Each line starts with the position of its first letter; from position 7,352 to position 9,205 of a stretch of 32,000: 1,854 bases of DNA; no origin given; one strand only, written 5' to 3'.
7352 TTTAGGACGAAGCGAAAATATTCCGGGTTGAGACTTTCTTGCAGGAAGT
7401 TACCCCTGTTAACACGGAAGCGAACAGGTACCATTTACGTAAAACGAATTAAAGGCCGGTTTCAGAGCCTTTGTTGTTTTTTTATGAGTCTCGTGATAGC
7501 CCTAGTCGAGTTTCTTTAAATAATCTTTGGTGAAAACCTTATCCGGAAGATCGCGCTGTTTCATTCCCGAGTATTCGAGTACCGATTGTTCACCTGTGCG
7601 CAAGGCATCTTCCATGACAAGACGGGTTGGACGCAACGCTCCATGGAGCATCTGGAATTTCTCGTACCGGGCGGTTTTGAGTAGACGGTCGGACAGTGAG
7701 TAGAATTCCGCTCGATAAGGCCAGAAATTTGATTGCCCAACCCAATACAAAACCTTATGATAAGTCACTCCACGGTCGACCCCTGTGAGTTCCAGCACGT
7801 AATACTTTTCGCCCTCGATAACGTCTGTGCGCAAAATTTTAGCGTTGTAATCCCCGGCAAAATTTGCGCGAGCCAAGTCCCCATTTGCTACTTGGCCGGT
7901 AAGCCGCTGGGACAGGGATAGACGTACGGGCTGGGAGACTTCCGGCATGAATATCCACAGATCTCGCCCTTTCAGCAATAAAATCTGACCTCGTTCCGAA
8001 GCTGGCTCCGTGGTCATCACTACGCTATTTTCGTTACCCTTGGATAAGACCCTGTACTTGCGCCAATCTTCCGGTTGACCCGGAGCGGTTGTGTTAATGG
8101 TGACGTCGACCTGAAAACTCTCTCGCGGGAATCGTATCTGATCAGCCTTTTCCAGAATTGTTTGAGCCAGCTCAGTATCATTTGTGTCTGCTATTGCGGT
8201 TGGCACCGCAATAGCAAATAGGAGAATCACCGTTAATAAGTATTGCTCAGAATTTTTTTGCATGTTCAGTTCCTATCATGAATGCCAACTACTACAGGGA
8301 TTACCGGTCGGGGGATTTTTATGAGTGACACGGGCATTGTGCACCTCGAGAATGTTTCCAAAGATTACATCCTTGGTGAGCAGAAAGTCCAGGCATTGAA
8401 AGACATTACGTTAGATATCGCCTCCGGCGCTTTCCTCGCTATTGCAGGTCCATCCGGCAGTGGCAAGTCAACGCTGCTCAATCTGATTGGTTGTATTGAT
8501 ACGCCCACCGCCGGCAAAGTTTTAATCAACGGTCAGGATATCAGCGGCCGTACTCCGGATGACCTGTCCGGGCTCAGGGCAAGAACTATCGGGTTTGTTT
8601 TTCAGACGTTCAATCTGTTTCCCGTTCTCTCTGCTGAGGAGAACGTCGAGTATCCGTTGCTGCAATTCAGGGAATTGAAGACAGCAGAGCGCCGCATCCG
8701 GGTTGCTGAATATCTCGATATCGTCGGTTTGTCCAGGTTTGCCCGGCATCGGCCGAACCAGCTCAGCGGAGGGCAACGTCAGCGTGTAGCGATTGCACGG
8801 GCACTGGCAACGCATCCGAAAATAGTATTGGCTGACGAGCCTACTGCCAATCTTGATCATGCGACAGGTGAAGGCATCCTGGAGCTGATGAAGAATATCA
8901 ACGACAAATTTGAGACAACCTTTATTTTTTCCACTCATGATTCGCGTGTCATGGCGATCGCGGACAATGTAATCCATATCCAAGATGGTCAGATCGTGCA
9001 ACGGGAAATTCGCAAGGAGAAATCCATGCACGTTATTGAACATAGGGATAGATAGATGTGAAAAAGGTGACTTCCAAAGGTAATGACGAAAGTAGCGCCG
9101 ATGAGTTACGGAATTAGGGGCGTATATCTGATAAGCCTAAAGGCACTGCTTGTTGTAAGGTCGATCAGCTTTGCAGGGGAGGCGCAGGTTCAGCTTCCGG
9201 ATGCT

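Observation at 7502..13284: A second, complete Lol-like trans-envelope pathway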

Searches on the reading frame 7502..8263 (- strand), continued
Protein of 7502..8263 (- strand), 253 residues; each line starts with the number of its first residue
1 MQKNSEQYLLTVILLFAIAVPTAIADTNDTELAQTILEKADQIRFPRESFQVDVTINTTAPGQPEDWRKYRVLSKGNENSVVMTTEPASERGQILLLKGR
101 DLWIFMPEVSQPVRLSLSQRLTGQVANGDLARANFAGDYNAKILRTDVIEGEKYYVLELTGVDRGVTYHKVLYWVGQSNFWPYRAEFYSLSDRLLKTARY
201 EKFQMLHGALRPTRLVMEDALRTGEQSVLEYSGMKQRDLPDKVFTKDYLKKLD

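Call 80: search_protein_families(library=ncbifam, proteins=[L098:14072-15502:-, L098:15506-17632:-, L098:6624-7889:-, L098:5753-6721:-, L098:4692-5756:-, L098:1975-4554:-, L098:753-1946:-, L098:13004-14098:+], max_evalue=1e-10)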
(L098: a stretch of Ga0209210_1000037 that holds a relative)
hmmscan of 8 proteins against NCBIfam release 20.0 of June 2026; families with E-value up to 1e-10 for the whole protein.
L098:14072-15502:- (476 aa): 85 families (the best 25 are shown)
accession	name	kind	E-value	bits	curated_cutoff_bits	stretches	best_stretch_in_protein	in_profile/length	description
TIGR01818.1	ntrC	equivalog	6.9e-149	496.6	558.6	1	5-469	1-463/463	nitrogen regulation protein NR(I)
NF008469.0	PRK11361.1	equivalog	1.7e-142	475.4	714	1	3-472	5-457/461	acetoacetate metabolism transcriptional regulator AtoC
NF008176.1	PRK10923.1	equivalog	3.1e-126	421.7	620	1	3-471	4-468/469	nitrogen regulation protein NR(I)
NF051870.1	NAssimRespRegNtrX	equivalog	5.1e-120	401.4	600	1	4-471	3-452/452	nitrogen assimilation response regulator NtrX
TIGR02915.1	PEP_resp_reg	equivalog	2.3e-118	395.8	502.6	1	5-469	1-442/445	PEP-CTERM-box response regulator transcription factor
NF007689.0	PRK10365.1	equivalog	1.9e-116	389.4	760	1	5-466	8-439/441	sigma-54-dependent response regulator transcription factor ZraR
NF041946.1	LuxO_transreg_Vib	equivalog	5.3e-113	378.2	800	1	8-467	2-458/463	quorum-sensing sigma-54 dependent transcriptional regulator LuxO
TIGR01817.1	nifA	equivalog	5.7e-113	378.5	528.85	1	110-471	144-529/534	nif-specific transcriptional activator NifA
NF041552.1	TF_PrdR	equivalog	8.9e-113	377.6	795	1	152-468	265-575/577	sigma-54 dependent transcriptional regulator PrdR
NF003451.0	PRK05022.1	equivalog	2.3e-103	346.6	476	1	145-472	181-511/512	nitric oxide reductase transcriptional regulator NorR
NF011695.0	PRK15115.1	equivalog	1.4e-99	333.9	763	1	3-459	7-426/445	two-component system response regulator GlrR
NF049963.1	RespRegFlgRCampy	domain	1.9e-99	333.4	750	1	5-397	3-377/429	fla regulon two-component system response regulator FlgR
NF050807.1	TransRegFlbDCaul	equivalog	2.5e-99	333.2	750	1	155-468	119-437/454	sigma-54-dependent transcriptional regulator FlbD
NF038308.1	RNA_repair_RtcR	equivalog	1.3e-97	327.9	650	1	150-462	176-504/530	RNA repair transcriptional activator RtcR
NF011958.0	PRK15429.1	equivalog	1.3e-93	314.9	830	1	154-473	379-688/692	formate hydrogenlyase transcriptional activator FlhA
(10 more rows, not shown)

L098:15506-17632:- (708 aa): 63 families (the best 25 are shown)
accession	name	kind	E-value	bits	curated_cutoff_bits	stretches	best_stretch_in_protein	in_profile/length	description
NF008468.0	PRK11360.1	equivalog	1.1e-65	222.2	646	1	470-703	384-609/616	two-component system sensor histidine kinase AtoS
NF007688.0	PRK10364.1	equivalog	3.1e-52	177.9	479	1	456-702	216-451/460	two-component system sensor histidine kinase ZraS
NF010411.0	PRK13837.1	equivalog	4.4e-45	154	647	1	474-702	442-675/828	two-component system VirA-like sensor kinase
NF052574.1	HisKinEspCMyxo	equivalog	1.8e-35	122.3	1200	1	475-703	410-638/785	serine histidine kinase EspC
NF008293.1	PRK11073.1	equivalog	2e-35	122.7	240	1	484-701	132-346/349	nitrogen regulation protein NR(II)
NF053867.1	SprKinKinDBac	equivalog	4.3e-34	117.8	775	1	472-702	276-497/500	sporulation kinase KinD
NF046044.1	PnpS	equivalog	1.5e-31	109.8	400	1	485-701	173-390/390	two-component system histidine kinase PnpS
NF038348.1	T2SS_HK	subfamily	1.2e-30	106.5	450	1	523-701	405-572/574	histidine kinase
TIGR02966.1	phoR_proteo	equivalog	1.2e-27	96.8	334.2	1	486-700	118-333/333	phosphate regulon sensor histidine kinase PhoR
NF047497.1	HK_LIC_12097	equivalog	6.5e-27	94.2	500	1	477-702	145-366/367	LIC_12097 family sensor histidine kinase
TIGR02916.1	PEP_his_kin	equivalog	9.4e-27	93.9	300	1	417-701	412-679/679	XrtA/PEP-CTERM system histidine kinase PrsK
NF047466.1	hybrid_RR_LvrB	exception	1.7e-26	93.3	500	1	467-702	139-376/377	hybrid histidine kinase/response regulator LvrB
NF007004.0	PRK09467.1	equivalog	2e-26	92.8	415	1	464-701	218-435/440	two-component system sensor histidine kinase EnvZ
NF049962.1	HisKinFlgSCampy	equivalog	2.5e-26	92.4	600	1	473-690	123-329/338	fla regulon two-component system sensor histidine kinase FlgS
TIGR02956.1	TMAO_torS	equivalog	5.8e-26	90.9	676.5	1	487-701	469-681/967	TMAO reductase system sensor histidine kinase/response regulator TorS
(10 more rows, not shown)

L098:6624-7889:- (421 aa): 1 family
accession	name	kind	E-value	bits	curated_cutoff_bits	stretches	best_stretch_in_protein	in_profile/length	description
NF011425.0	PRK14852.1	equivalog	3.1e-20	71.7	1337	1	33-206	28-199/989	hypothetical protein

L098:5753-6721:- (322 aa): 18 families
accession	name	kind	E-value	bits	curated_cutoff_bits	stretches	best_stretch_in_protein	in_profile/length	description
NF006077.0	PRK08223.1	equivalog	2.8e-98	328.5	266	1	35-318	7-291/296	hypothetical protein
NF011424.0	PRK14851.1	subfamily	3.2e-96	322.9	1170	1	35-316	22-303/679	hypothetical protein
NF011425.0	PRK14852.1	equivalog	2.8e-78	263.8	1337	1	33-312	308-588/989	hypothetical protein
NF006395.0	PRK08644.1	equivalog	5e-26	91.7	159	1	47-185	21-159/215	sulfur carrier protein ThiS adenylyltransferase ThiF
TIGR02354.1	thiF_fam2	equivalog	2.1e-22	80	152.2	1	52-156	17-120/200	thiamine biosynthesis protein ThiF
NF006444.0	PRK08762.1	equivalog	7.5e-22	77.5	449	1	44-196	135-285/387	molybdopterin-synthase adenylyltransferase MoeB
NF011696.0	PRK15116.1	equivalog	1.8e-20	73.7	304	1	31-183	5-156/268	tRNA cyclic N6-threonylcarbamoyladenosine(37) synthase TcdA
TIGR02356.1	adenyl_thiF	equivalog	2.7e-19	69.4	275.25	1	46-194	11-157/203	thiazole biosynthesis adenylyltransferase ThiF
NF004281.0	PRK05690.1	subfamily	3.5e-18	65.7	266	1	46-207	22-180/250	molybdopterin-synthase adenylyltransferase MoeB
NF005901.0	PRK07877.1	equivalog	1.6e-16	59.7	476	1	40-155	91-205/722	Rv1355c family protein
TIGR02355.1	moeB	equivalog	4.1e-14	52.6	376.55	1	50-191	18-157/240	molybdopterin-synthase adenylyltransferase MoeB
NF006204.0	PRK08328.1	equivalog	4.8e-14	52.5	339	1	37-186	8-156/231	hypothetical protein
NF004111.0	PRK05600.1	equivalog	3.1e-13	49.6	437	1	49-158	34-143/371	ThiF family adenylyltransferase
NF005902.0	PRK07878.1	equivalog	3.6e-13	49.2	647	1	46-158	32-144/392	adenylyltransferase/sulfurtransferase MoeZ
NF009123.0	PRK12475.1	subfamily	7.6e-12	45.1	510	1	45-186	13-154/338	MoeB/ThiF family adenylyltransferase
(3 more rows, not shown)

L098:4692-5756:- (354 aa): 4 families
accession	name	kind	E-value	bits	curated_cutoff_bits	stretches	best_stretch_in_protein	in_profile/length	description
NF005901.0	PRK07877.1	equivalog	3.8e-59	200.6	476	1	3-347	375-713/722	Rv1355c family protein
NF011424.0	PRK14851.1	subfamily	5.7e-56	189.8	1170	1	5-345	328-669/679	hypothetical protein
NF047509.1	Rv3131_FMN_oxido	subfamily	1.2e-38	133.3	199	1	8-286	2-273/319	Acg family FMN-binding oxidoreductase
NF011425.0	PRK14852.1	equivalog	1e-20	73.3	1337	1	10-348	621-981/989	hypothetical protein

L098:1975-4554:- (859 aa): 0 families

L098:753-1946:- (397 aa): 21 families
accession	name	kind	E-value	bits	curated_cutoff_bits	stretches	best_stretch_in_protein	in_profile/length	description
NF005694.0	PRK07502.1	equivalog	9e-44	149.9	409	1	116-385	3-284/310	prephenate/arogenate dehydrogenase family protein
NF005107.0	PRK06545.1-5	equivalog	7.9e-43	146.8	414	1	120-394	3-289/367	prephenate dehydrogenase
NF006307.0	PRK08507.1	equivalog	4.4e-39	134.3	295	1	121-367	2-250/275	prephenate dehydrogenase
NF005105.0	PRK06545.1-3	equivalog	1.9e-38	132.2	524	1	119-395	2-291/367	prephenate dehydrogenase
NF011381.1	PRK14806.1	equivalog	3.3e-37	128.1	902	1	118-381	2-276/733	bifunctional prephenate dehydrogenase/3-phosphoshikimate 1-carboxyvinyltransferase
NF005111.0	PRK06545.2-3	equivalog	6.7e-35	120.7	344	1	117-368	11-263/371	prephenate dehydrogenase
NF005106.0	PRK06545.1-4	equivalog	7.6e-33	114.3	569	1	120-394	2-288/363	prephenate dehydrogenase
NF005650.0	PRK07417.1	equivalog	2.5e-32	112.3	290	1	121-369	3-255/281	prephenate/arogenate dehydrogenase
NF005112.0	PRK06545.2-4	subfamily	2.1e-31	109.3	294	1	119-358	2-238/356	prephenate dehydrogenase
NF005108.0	PRK06545.1-6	equivalog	6.7e-31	107.5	327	1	115-390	6-285/321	prephenate dehydrogenase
NF005109.0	PRK06545.2-1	equivalog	7.3e-29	101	397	1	120-365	2-244/361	prephenate dehydrogenase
NF005104.0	PRK06545.1-1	equivalog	1e-25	90.6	713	1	120-394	3-288/366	prephenate dehydrogenase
NF008400.0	PRK11199.1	equivalog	2.6e-20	72.7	273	1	17-245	2-211/374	bifunctional chorismate mutase/prephenate dehydrogenase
NF005110.0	PRK06545.2-2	equivalog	7.2e-18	64.9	385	1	120-354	71-307/423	prephenate dehydrogenase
NF005113.0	PRK06545.2-5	equivalog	2.8e-17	62.7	497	0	122-256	3-136/378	prephenate dehydrogenase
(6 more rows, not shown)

L098:13004-14098:+ (364 aa): 0 families

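Call 89: predict_structure(alignment_id=A6)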
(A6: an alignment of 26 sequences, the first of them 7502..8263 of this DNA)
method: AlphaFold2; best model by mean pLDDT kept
length: 253 residues; sequences in the alignment: 26
mean_pLDDT: 79.5   pTM: 0.75
mean pLDDT of the five models: 79.5, 77.8, 76.0, 75.5, 74.0
residues with pLDDT >= 90: 84; 70-90: 108; 50-70: 48; < 50: 13
segments of 3 or more residues with pLDDT < 50: 1-5, 19-24
pLDDT, mean of each block of 10 residues (from residue 1): 45 51 62 94 88 88 84 80 67 70 73 69 54 75 96 97 82 96 92 91 91 91 87 90 78 63
secondary structure, 60 per line:
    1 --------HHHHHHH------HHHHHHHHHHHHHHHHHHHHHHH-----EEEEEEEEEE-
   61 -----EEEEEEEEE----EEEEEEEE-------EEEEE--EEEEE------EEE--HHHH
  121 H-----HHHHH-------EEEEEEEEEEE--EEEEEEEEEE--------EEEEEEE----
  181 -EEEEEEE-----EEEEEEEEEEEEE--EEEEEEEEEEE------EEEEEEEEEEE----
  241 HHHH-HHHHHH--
elements in order: H9-15 H22-44 E50-59 E66-74 E79-86 E94-98 E101-105 E112-114 H117-121 H127-131 E139-149 E152-161 E170-176 E182-188 E194-206 E209-219 E226-236 H241-244 H246-251

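Call 91: fold_search(model_id=the predicted structure, library=pdb)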
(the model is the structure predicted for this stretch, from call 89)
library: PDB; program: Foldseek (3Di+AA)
matches with E <= 10: 1138; with E <= 0.001: 95
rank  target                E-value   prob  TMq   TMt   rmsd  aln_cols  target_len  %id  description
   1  3buu_A                9.5e-31  1.00  0.82  0.92   2.0       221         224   71  Crystal structure of LolA superfamily protein NE2245 from Nitrosomonas europaea (released 2008-01-22)
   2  3buu_B                1.2e-30  1.00  0.80  0.91   2.1       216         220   72  Crystal structure of LolA superfamily protein NE2245 from Nitrosomonas europaea (released 2008-01-22)
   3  9tp6_A                4.0e-17  1.00  0.69  0.73   3.8       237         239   19  Structure of LolA3 from Porphyromonas gingivalis (released 2026-02-18)
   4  9tp6_B                4.9e-17  1.00  0.70  0.73   3.6       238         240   18  Structure of LolA3 from Porphyromonas gingivalis (released 2026-02-18)
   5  4z48_A                1.3e-16  1.00  0.71  0.75   3.4       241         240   18  Crystal structure of a DUF1329 family protein (DESPIG_00262) from Desulfovibrio piger ATCC 29098 at 1.75 A resolution (released 2015-04-22)
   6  3bk5                  1.4e-15  1.00  0.72  0.77   3.3       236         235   20  Crystal structure of putative outer membrane lipoprotein-sorting protein domain from Vibrio parahaemolyticus (released 2008-02-05)
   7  2w7q_A                4.7e-09  1.00  0.42  0.53   7.8       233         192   16  Structure of Pseudomonas aeruginosa LolA (released 2009-12-29)
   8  4ki3_D                6.4e-09  1.00  0.38  0.50   9.0       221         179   16  1.70 Angstrom resolution crystal structure of outer-membrane lipoprotein carrier protein (lolA) from Yersinia pestis C (released 2013-05-15)
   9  4ki3_A                9.4e-09  1.00  0.37  0.50   8.9       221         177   16  1.70 Angstrom resolution crystal structure of outer-membrane lipoprotein carrier protein (lolA) from Yersinia pestis C (released 2013-05-15)
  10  8cgm_A                1.1e-08  1.00  0.41  0.51   6.0       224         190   13  Structure of the lipoprotein transporter LolA from Porphyromonas gingivalis (released 2023-06-21)
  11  2w7q_B                1.2e-08  1.00  0.40  0.52   6.5       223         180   13  Structure of Pseudomonas aeruginosa LolA (released 2009-12-29)
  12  4ki3_G                1.7e-08  1.00  0.37  0.50   9.0       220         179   16  1.70 Angstrom resolution crystal structure of outer-membrane lipoprotein carrier protein (lolA) from Yersinia pestis C (released 2013-05-15)
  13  6f3z_B                2.6e-08  1.00  0.38  0.48   7.9       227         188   15  Complex of E. coli LolA and periplasmic domain of LolC (released 2018-07-25)
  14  4ki3_I                4.7e-08  1.00  0.38  0.50   9.1       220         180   16  1.70 Angstrom resolution crystal structure of outer-membrane lipoprotein carrier protein (lolA) from Yersinia pestis C (released 2013-05-15)
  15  7z6w                  4.9e-08  1.00  0.38  0.47   7.0       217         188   16  Complex of E. coli LolA and lipoprotein (released 2022-09-07)
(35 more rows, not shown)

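Call 98: find_encoding_contigs(protein=window:7502-8263:-, flank=3000, max_places=3)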
Protein window:7502-8263:- (253 aa): 8 contigs read that carry it; 3 places shown.
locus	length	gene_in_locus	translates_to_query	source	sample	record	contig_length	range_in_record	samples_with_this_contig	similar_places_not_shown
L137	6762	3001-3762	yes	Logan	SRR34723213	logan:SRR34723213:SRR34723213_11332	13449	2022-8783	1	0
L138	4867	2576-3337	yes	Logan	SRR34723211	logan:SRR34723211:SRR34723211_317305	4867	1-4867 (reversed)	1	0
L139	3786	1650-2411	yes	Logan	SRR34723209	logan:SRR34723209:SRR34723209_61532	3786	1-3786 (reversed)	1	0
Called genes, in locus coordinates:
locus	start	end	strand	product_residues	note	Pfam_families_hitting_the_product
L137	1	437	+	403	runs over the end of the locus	PF12704:MacB_PCD, PF02687:FtsX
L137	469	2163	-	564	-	PF06980:DUF1302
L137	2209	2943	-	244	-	PF02463:SMC_N (faint), PF00005:ABC_tran, PF13304:AAA_21 (faint)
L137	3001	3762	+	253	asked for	PF17131:TP_0789-like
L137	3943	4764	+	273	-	PF13444:Acetyltransf_5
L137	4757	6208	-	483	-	PF10150:RNase_E_G, PF20833:RNase_E_G_Thio (weak)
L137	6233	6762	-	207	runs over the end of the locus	PF02545:Maf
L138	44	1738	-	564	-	PF06980:DUF1302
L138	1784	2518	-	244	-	PF02463:SMC_N (faint), PF00005:ABC_tran, PF13304:AAA_21 (faint)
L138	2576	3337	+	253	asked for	PF17131:TP_0789-like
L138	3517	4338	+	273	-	PF13444:Acetyltransf_5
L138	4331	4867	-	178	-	?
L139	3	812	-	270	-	?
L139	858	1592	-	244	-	PF02463:SMC_N (faint), PF00005:ABC_tran, PF13304:AAA_21 (faint)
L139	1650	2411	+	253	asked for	PF17131:TP_0789-like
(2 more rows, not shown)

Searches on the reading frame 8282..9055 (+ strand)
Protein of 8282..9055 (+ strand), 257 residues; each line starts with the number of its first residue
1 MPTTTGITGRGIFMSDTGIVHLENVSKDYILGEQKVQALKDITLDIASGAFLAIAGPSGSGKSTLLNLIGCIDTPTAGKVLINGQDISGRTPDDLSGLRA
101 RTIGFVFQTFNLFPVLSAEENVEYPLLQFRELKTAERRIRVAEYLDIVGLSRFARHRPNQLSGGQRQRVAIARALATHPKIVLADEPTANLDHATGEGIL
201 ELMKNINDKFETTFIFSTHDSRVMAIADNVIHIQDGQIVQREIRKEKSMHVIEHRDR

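Call 3: search_protein_families(library=pfam, proteins=[window:8282-9055:+], max_evalue=0.01)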
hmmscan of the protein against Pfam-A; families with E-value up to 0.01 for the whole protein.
window:8282-9055:+ (257 aa): 7 families
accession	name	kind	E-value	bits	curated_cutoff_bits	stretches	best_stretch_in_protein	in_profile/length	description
PF00005.33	ABC_tran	-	2.2e-35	122.7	25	1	39-189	1-137/137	ABC transporter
PF02463.25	SMC_N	-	1.9e-08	34.5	40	1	155-235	131-213/220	RecF/RecN/SMC N terminal domain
PF13304.12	AAA_21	-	5.4e-07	30.4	27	0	160-224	237-303/304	AAA domain, putative AbiEii toxin, Type IV TA system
PF13555.12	AAA_29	-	0.00038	20.6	27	1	44-67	17-40/61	P-loop containing region of AAA domain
PF03193.22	RsgA_GTPase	-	0.0012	19.1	30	1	33-69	91-126/174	RsgA GTPase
PF20703.3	nSTAND1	-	0.0083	16.2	27.1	0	40-67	24-51/379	Novel STAND NTPase 1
PF13476.12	AAA_23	-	0.0092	17.1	27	0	40-69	11-39/201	AAA domain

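Call 4: search_protein_families(library=ncbifam, proteins=[window:8282-9055:+], max_evalue=0.01)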
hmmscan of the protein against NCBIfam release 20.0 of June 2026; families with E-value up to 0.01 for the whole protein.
window:8282-9055:+ (257 aa): 191 families (the best 25 are shown)
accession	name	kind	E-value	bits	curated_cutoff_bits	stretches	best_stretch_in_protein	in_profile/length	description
TIGR02211.1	LolD_lipo_ex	equivalog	3.7e-64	216.2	307.75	1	20-239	2-220/221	lipoprotein-releasing ABC transporter ATP-binding protein LolD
NF007826.0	PRK10535.1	equivalog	1.2e-63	215.5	966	1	18-248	3-231/648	macrolide ABC transporter ATP-binding protein/permease MacB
TIGR02982.1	heterocyst_DevA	subfamily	1e-62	211.6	295.8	1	20-238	2-219/220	ABC exporter ATP-binding subunit, DevA family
NF038007.1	ABC_ATP_DarD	equivalog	7.4e-60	202.1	375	1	20-238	2-218/218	darobactin export ABC transporter ATP-binding protein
NF008639.0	PRK11629.1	equivalog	8.4e-59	198.8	360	1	15-240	2-226/234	lipoprotein-releasing ABC transporter ATP-binding protein LolD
TIGR02673.1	FtsE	equivalog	6.6e-56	189.4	264.85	1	19-236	1-213/214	cell division ATP-binding protein FtsE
TIGR03265.1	PhnT2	equivalog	3.1e-55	187.8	457.7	1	20-241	5-216/353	putative 2-aminoethylphosphonate ABC transporter ATP-binding protein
TIGR00968.1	3a0106s01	subfamily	9.3e-55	185.7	342.75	1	21-244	2-215/237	sulfate ABC transporter ATP-binding protein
NF007879.0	PRK10584.1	equivalog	1.2e-54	185.4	336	1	15-239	2-225/228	putative ABC transporter ATP-binding protein YbbA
NF040933.2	ABC_arch_GlcV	equivalog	1.3e-54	185.4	450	1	20-242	3-224/357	glucose ABC transporter ATP-binding protein GlcV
TIGR02314.1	ABC_MetN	equivalog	2.3e-52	178.1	499.7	1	20-242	2-223/343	methionine ABC transporter ATP-binding protein MetN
NF006987.0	PRK09452.1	equivalog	6.8e-52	176.4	482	1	15-242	13-230/378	spermidine/putrescine ABC transporter ATP-binding protein PotA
TIGR01186.1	proV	subfamily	8e-52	176.5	326.6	1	37-240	7-210/363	betaine/proline/choline family ABC transporter ATP-binding protein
TIGR03608.1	L_ocin_972_ABC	subfamily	3.5e-51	173.6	254.85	1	24-233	3-206/206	putative bacteriocin export ABC transporter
TIGR02315.1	ABC_phnC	equivalog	4.4e-51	173.6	266.1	1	20-253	2-239/243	phosphonate ABC transporter ATP-binding protein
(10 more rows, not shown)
